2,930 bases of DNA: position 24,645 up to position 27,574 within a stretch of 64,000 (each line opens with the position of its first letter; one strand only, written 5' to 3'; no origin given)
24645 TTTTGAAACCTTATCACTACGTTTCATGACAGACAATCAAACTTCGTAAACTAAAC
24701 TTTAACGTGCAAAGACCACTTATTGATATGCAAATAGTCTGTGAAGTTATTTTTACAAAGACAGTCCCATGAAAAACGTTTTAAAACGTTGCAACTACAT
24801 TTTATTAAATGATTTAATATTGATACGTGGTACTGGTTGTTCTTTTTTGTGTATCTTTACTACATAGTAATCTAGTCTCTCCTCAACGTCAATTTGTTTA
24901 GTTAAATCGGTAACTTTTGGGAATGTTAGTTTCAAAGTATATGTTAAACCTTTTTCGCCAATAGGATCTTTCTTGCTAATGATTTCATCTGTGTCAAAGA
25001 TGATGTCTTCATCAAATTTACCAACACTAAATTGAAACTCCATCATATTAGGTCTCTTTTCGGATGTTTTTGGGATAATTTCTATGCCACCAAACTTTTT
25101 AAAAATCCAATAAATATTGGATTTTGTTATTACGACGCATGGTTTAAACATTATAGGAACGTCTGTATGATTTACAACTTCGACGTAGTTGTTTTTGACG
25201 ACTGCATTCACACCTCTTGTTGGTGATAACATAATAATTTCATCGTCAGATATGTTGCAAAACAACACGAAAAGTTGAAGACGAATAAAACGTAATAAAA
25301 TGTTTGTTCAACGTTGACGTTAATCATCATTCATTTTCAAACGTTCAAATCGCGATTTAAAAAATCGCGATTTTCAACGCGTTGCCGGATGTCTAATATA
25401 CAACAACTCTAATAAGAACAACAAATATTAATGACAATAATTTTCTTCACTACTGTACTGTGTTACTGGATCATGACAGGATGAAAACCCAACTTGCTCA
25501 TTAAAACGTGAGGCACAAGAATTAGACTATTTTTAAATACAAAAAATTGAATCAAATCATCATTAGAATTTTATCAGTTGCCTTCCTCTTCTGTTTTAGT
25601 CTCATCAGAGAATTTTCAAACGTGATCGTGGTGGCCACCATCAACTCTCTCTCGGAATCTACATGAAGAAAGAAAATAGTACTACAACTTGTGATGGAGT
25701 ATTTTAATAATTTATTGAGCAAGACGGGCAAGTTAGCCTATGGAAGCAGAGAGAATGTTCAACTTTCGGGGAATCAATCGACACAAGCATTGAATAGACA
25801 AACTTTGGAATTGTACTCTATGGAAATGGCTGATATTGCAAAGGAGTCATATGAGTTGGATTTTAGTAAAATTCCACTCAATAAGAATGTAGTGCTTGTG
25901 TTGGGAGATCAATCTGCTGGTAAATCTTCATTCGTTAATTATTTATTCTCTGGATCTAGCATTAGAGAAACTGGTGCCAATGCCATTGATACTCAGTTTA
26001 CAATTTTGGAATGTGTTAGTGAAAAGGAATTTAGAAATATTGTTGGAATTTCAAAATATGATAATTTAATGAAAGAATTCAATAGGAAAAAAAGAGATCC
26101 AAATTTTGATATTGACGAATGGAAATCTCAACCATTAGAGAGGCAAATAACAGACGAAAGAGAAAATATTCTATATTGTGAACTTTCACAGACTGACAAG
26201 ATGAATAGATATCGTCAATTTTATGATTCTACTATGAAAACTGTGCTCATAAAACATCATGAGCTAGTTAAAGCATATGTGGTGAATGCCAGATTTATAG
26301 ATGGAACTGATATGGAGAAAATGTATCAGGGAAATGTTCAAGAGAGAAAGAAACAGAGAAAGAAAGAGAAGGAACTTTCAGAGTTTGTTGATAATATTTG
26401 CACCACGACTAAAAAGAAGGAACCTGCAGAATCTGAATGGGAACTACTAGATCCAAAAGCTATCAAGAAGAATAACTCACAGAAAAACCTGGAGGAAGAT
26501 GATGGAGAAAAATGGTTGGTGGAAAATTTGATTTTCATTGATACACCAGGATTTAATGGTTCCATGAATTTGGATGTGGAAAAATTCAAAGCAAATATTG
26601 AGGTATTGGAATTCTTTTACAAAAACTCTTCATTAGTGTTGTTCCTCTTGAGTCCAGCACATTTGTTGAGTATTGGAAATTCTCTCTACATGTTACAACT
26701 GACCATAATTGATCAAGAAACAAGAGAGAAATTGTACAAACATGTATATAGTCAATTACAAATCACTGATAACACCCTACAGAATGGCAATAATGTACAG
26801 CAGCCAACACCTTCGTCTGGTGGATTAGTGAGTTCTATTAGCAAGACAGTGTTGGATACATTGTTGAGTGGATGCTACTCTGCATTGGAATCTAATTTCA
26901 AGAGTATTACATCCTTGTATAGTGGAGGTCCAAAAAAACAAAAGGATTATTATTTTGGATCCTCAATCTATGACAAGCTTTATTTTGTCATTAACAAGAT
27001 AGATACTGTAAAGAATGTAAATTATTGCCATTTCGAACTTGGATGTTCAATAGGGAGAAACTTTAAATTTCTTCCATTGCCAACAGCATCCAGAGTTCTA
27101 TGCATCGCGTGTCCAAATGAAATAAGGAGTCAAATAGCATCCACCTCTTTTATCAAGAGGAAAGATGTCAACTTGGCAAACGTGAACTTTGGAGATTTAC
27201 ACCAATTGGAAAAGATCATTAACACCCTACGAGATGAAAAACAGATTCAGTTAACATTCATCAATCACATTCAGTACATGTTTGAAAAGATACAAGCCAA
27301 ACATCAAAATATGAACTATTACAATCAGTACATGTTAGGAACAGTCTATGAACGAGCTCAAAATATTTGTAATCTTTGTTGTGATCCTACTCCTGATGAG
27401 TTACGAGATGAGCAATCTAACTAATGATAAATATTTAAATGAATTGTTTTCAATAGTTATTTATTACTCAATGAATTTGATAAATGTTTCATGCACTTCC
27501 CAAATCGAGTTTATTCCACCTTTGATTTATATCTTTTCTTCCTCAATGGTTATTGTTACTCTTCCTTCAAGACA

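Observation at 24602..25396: TIR-bounded 795-bp element full of CpG palindromes carrying a non-transposase ORF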

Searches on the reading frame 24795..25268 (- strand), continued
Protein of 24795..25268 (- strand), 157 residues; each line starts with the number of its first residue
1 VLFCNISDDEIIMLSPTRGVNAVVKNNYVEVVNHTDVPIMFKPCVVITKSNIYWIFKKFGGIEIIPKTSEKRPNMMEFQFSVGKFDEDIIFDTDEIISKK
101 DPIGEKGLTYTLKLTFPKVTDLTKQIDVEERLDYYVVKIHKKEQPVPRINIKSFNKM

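Call 76: search_solved_structures(query=L037:1024-1944:-, max_evalue=0.01)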
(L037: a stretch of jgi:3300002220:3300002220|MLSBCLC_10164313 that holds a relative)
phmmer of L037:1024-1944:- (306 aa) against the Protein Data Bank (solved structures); distinct sequences matched with E-value up to 0.01: 0.

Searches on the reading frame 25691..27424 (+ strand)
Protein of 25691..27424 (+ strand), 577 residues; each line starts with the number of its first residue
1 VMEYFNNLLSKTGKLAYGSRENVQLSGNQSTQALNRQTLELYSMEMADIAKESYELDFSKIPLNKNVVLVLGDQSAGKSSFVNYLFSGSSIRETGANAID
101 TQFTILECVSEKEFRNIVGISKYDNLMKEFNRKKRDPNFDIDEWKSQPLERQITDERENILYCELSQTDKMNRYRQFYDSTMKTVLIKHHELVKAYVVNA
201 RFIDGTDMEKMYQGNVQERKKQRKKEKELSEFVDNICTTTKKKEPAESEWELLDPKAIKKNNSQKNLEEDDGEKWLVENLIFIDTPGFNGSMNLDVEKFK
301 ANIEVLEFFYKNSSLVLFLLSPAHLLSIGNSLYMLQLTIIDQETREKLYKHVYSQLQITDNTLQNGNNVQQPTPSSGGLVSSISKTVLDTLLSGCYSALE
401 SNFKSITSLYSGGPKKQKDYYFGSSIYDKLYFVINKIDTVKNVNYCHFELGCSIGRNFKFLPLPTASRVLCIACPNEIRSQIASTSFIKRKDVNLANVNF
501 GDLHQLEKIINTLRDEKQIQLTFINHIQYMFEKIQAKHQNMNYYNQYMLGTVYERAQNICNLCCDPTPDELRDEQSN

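Call 7: search_protein_families(library=pfam, proteins=[window:25691-27424:+], max_evalue=1)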
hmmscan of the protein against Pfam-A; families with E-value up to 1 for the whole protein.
window:25691-27424:+ (577 aa): 4 families
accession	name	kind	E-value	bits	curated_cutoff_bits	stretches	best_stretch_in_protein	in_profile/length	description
PF00350.29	Dynamin_N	-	5.1e-12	46.6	27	1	68-334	1-150/168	Dynamin family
PF01926.29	MMR_HSR1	-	5.5e-05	23.7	21.9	1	68-119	2-55/113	50S ribosome-binding GTPase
PF03193.22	RsgA_GTPase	-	0.12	12.6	30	0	60-91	101-132/174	RsgA GTPase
PF13191.12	AAA_16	-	0.3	12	32.6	1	66-94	25-51/167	AAA ATPase domain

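Call 18: find_homologous_proteins(query=window:25691-27421:+, max_evalue=0.00001)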
Query window:25691-27421:+ (577 aa): 10 proteins with E <= 0.00001 among 8000 candidates.
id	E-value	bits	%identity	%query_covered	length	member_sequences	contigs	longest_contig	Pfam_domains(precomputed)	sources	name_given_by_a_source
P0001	0.0e+0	1295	100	100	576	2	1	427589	PF00350.30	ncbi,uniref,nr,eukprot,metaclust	ncbi:predicted protein [Naegleria gruberi]|uniref:Predicted protein n=1 Tax=Naegleria gruberi TaxID=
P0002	1.0e-218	745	61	98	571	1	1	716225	PF01926.30,PF00350.30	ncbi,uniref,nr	ncbi:hypothetical protein C9374_001382 [Naegleria lovaniensis]|uniref:Dynamin N-terminal domain-cont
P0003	2.9e-160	552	54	56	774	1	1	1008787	PF00350.30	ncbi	ncbi:hypothetical protein ABK040_005795 [Willaertia magna]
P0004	1.4e-106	375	37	90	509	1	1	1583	PF00350.30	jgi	-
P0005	1.4e-100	356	40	90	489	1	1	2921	PF00350.30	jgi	jgi:GTPase SAR1 family protein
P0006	2.7e-98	348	35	89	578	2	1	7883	PF00350.30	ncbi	-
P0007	3.5e-92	328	39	88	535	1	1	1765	PF01926.30,PF00350.30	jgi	jgi:GTPase SAR1 family protein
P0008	8.4e-74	267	46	50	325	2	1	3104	-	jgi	-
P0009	1.1e-67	247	37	75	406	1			PF00350.30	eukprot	eukprot:gene3954-7210_t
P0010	2.0e-55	206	40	64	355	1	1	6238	-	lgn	-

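Call 19: find_encoding_contigs(protein=P0001, flank=6000, max_places=3)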
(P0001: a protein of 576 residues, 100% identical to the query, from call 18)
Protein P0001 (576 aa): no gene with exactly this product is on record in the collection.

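Call 20: find_encoding_contigs(protein=P0002, flank=8000, max_places=3)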
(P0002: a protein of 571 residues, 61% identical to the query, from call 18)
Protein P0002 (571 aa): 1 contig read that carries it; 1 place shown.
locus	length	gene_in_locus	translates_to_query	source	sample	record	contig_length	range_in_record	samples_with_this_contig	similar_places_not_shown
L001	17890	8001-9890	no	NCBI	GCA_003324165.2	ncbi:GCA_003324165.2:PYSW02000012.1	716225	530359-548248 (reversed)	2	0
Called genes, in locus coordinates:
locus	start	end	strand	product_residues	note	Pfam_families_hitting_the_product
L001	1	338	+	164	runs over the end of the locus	-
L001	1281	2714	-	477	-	PF08334:T2SSG (faint)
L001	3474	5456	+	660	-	PF13415:Beta-prop_FBX42, PF24681:Kelch_KLHDC2_KLHL20_DRC7, PF13854:Kelch_HCF, PF24981:Beta-prop_ATRN-LZTR1, PF13415:Beta-prop_FBX42, PF24681:Kelch_KLHDC2_KLHL20_DRC7, PF13418:Beta-prop_TYW4, PF24981:Beta-prop_ATRN-LZTR1, +2 more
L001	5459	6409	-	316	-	-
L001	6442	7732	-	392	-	PF00069:Pkinase, PF07714:PK_Tyr_Ser-Thr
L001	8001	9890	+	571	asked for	PF00350:Dynamin_N, PF01926:MMR_HSR1 (faint)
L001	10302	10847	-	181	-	-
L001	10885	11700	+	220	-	-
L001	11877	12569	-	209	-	PF00043:GST_C, PF14497:GST_C_3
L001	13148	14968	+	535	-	-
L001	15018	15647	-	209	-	PF10218:SPRING1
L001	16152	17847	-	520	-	PF12928:tRNA_int_end_N2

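Call 21: find_encoding_contigs(protein=P0003, flank=8000, max_places=3)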
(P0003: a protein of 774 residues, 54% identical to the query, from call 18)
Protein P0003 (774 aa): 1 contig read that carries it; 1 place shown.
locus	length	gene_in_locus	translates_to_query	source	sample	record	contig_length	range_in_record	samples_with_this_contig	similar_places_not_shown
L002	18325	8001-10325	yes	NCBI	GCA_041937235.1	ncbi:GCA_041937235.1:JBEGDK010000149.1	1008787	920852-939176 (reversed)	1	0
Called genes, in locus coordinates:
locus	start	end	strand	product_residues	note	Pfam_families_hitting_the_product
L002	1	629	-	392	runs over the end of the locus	PF25095:C2H2-zf_KIN17, PF10357:WH_KIN17, PF18131:KN17_SH3 (weak), PF25088:GPKOW_C, PF25092:SH3_KIN17_C (faint)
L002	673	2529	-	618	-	PF13424:TPR_12 (faint)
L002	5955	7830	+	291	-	-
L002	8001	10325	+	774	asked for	PF00350:Dynamin_N (faint)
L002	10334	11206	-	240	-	PF04051:TRAPP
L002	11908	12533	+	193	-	PF01965:DJ-1_PfpI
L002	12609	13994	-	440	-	PF12701:LSM14, PF14438:SM-ATX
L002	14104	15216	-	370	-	-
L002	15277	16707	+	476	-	PF02515:CoA_transf_3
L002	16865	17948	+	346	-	PF05742:TANGO2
